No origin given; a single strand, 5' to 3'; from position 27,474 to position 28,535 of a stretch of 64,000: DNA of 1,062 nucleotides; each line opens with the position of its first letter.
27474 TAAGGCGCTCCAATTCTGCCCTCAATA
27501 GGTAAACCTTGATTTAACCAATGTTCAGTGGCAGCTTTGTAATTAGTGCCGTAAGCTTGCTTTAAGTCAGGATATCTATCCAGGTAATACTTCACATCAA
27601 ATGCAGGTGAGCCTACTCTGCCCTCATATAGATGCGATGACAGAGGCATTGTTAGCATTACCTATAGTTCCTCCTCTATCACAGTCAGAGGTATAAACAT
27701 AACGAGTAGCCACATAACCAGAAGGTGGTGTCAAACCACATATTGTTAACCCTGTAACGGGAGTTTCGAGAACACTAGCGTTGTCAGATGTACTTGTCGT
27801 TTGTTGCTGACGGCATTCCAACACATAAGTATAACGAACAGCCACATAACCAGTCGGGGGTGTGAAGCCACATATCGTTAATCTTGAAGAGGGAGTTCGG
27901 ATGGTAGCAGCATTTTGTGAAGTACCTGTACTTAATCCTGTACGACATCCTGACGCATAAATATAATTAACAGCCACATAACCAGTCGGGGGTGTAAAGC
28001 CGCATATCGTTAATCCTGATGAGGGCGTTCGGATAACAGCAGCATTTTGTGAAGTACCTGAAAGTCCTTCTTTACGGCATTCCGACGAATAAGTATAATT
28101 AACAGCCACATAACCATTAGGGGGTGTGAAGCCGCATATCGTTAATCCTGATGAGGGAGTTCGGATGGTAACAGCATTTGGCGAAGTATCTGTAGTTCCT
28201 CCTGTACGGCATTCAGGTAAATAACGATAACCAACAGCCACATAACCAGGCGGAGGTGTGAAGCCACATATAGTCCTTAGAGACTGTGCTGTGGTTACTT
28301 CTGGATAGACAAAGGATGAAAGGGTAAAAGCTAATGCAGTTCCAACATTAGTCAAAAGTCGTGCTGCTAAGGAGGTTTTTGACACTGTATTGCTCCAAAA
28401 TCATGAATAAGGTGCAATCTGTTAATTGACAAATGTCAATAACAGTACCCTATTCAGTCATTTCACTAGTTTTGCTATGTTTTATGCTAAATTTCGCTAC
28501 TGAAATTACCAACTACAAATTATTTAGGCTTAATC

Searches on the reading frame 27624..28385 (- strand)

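Call 36: search_protein_families(library=pfam, max_evalue=0.001, proteins=[window:27624-28385:-])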
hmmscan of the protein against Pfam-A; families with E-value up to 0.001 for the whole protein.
window:27624-28385:- (253 aa): 1 family
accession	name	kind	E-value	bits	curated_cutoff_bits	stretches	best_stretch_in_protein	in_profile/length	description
PF24446.1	DUF7565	-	8.7e-06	26.5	27.1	0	82-114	33-65/92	Family of unknown function (DUF7565)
